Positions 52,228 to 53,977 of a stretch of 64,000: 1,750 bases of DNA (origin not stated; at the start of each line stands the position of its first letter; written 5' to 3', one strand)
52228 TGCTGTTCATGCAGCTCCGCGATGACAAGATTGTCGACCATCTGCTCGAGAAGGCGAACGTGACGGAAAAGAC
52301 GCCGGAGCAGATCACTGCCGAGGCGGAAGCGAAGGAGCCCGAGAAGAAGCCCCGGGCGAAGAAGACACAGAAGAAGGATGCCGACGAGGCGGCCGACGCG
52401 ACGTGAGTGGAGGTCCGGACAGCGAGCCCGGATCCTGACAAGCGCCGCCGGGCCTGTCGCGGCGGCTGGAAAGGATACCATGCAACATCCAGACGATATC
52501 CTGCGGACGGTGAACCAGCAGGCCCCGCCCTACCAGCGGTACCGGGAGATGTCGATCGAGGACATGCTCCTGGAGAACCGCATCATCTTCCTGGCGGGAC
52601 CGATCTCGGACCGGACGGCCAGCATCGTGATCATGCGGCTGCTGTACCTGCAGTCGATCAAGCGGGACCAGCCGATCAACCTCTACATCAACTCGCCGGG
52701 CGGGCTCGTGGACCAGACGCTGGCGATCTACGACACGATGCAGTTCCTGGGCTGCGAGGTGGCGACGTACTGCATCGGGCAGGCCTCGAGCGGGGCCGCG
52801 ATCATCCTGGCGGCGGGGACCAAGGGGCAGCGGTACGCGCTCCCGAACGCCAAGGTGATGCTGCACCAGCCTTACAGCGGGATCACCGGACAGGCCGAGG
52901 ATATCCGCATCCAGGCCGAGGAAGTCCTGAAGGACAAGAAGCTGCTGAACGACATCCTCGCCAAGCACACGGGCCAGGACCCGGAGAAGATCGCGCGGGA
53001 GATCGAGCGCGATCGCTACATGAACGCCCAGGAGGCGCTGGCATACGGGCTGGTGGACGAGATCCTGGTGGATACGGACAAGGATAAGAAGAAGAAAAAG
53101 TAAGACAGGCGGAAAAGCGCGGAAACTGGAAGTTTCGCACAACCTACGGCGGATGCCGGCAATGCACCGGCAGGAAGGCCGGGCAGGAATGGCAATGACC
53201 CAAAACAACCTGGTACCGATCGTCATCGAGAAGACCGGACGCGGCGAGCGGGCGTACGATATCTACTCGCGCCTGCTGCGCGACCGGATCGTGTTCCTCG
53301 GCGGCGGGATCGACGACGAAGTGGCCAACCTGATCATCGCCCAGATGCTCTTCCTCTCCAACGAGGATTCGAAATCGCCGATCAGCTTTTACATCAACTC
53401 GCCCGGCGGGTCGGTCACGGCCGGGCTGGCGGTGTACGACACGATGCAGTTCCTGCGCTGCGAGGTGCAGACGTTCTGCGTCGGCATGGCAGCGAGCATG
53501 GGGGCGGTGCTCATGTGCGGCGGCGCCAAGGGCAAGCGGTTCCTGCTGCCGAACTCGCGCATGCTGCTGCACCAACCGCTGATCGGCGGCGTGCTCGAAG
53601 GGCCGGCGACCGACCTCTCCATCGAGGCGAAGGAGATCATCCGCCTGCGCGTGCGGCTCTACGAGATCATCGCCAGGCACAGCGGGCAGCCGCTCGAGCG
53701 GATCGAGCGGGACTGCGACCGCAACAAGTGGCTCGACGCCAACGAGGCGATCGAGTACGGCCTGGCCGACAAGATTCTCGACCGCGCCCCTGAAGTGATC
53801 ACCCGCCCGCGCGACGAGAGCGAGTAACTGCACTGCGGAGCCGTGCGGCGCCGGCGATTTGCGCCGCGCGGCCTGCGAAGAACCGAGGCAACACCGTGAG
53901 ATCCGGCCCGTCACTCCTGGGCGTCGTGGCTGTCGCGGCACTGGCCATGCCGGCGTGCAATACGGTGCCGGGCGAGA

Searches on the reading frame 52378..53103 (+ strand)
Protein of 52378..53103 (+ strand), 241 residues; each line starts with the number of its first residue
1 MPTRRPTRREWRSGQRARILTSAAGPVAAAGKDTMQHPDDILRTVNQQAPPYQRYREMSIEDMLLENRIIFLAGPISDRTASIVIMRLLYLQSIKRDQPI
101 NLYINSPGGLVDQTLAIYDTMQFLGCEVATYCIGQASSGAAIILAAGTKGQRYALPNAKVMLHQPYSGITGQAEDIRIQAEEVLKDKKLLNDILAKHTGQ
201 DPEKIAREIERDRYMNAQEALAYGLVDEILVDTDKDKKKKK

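Call 72: search_protein_families(library=pfam, proteins=[window:52378-53103:+], max_evalue=0.001)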
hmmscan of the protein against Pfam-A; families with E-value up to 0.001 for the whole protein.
window:52378-53103:+ (241 aa): 1 family
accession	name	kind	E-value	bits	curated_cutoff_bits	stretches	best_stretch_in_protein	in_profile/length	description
PF00574.28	CLP_protease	-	1.9e-70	236.9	20.2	1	56-231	5-180/182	Clp protease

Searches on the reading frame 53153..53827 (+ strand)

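Call 72: search_protein_families(library=pfam, proteins=[window:53153-53827:+], max_evalue=0.001)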
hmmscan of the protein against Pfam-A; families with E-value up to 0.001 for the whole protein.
window:53153-53827:+ (224 aa): 1 family
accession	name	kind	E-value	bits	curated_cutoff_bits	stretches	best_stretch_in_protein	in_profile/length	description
PF00574.28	CLP_protease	-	2.9e-75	252.6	20.2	1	30-211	2-181/182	Clp protease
